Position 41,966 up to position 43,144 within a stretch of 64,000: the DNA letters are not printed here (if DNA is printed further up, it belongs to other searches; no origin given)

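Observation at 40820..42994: Two extra cistrons translationally coupled to fbiC: a DUF1295 reductase-like membrane protein and a secreted M20D amidohydrolase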

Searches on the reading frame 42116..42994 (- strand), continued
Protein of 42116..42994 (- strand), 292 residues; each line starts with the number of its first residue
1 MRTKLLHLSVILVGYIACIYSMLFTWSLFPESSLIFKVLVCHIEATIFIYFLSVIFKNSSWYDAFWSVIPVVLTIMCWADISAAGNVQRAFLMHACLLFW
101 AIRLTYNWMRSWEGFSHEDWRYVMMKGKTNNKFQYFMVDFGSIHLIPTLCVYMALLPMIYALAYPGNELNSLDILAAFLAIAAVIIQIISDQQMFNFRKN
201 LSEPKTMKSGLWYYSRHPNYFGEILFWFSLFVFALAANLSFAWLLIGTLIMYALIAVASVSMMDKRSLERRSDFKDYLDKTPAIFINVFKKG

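Call 59: fold_search(model_id=the predicted structure, library=pdb)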
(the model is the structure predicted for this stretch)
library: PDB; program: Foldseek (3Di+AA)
matches with E <= 10: 136; with E <= 0.001: 0
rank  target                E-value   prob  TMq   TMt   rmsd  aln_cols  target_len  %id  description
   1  8xku_G                2.5e-02  1.00  0.42  0.43   7.5       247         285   16  Cryo-EM structure of the Ycf2-FtsHi motor complex from Arabidopsis in ATP-bound state (released 2024-09-11)
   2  7bw1                  6.6e-02  0.91  0.32  0.37  18.0       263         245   19  Crystal structure of Steroid 5-alpha-reductase 2 in complex with Finasteride (released 2020-08-05)
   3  4quv_B                7.6e-02  1.00  0.45  0.35   6.7       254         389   16  Structure of an integral membrane delta(14)-sterol reductase (released 2014-10-08)
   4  7c83                  3.6e-01  0.98  0.46  0.52   6.5       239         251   15  Crystal structure of an integral membrane steroid 5-alpha-reductase PbSRD5A (released 2021-01-27)
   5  5v7p_A                7.0e-01  0.66  0.37  0.38   9.7       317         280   11  Atomic structure of the eukaryotic intramembrane Ras methyltransferase ICMT (isoprenylcysteine carboxyl methyltransfer (released 2018-01-17)
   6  8wam_A                1.3e+00  0.10  0.18  0.11  20.4       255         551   14  Cryo-EM structure of the ABCG25 E232Q mutant bound to ATP and Magnesium (released 2023-09-27)
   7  8iwk_A                1.6e+00  0.10  0.17  0.11  18.6       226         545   11  ABCG25 Wild Type purified with DDM plus CHS in ABA-bound state (released 2024-04-10)
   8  8iwn_A                1.6e+00  0.09  0.18  0.12  19.5       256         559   12  ABCG25 EQ mutant in ATP-bound state (released 2024-04-10)
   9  5vg9                  1.7e+00  0.47  0.40  0.41   9.7       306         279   10  Structure of the eukaryotic intramembrane Ras methyltransferase ICMT (isoprenylcysteine carboxyl methyltransferase) with (released 2018-01-17)
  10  8wd6_A                1.7e+00  0.09  0.19  0.12  20.2       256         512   12  Cryo-EM structure of the ABCG25 (released 2023-09-27)
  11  5ax0                  1.8e+00  0.09  0.18  0.21  17.5       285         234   11  Crystal Structure of the Cell-Free Synthesized Membrane Protein, Acetabularia Rhodopsin I, at 1.52 angstrom (released 2015-08-26)
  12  8wd6_B                1.8e+00  0.09  0.19  0.13  20.2       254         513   14  Cryo-EM structure of the ABCG25 (released 2023-09-27)
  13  8i3c_A                1.8e+00  0.09  0.19  0.12  20.2       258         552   12  Cryo-EM structure of abscisic acid transporter AtABCG25 with CHS (released 2023-09-13)
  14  8i3d_A                1.8e+00  0.09  0.19  0.12  20.2       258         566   12  Cryo-EM structure of abscisic acid transporter AtABCG25 (released 2023-09-13)
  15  8k0x_A                1.9e+00  0.13  0.22  0.14  18.1       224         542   12  ABCG25 Wild Type purified with DDM in the ABA-bound state (released 2024-07-17)
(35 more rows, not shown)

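Call 79: search_dna_similar(query=window:42116-42994:-, collection=plasmids, mode=protein, max_rows=25, max_evalue=1e-15)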
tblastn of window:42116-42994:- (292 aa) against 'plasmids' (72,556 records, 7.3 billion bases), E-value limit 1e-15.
Records with a match: 1; places in all: 1; records where one place covers at least 80% of the query: 1.
Best place of each record, by identity: <60% 1.
By first word of the organism name: Persicobacter 1.
By predicted mobility (MOB-suite, as given by PLSDB): non-mobilizable 1.
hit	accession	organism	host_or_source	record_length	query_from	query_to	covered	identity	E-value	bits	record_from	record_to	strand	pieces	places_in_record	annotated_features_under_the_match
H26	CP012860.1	Persicobacter sp. JZB09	cell culture,soil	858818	35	285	86%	36.5%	2e-40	156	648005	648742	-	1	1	record has no annotation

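Call 85: get_annotated_region(hit=H26, flank=20000)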
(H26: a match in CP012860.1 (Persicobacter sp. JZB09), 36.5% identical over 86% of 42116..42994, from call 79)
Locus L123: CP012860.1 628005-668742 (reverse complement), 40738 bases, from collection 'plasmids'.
description: Persicobacter sp. JZB09 plasmid JZB09-Plasmid2, complete sequence
organism: Persicobacter sp. JZB09 (NCBI taxid 1085624)
taxonomy: Bacteria; Bacteroidota; Cytophagia; Cytophagales; Persicobacteraceae; Persicobacter; Persicobacter sp. JZB09
host: -; source: cell culture,soil; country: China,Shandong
typing (MOB-suite, as given by PLSDB): non-mobilizable
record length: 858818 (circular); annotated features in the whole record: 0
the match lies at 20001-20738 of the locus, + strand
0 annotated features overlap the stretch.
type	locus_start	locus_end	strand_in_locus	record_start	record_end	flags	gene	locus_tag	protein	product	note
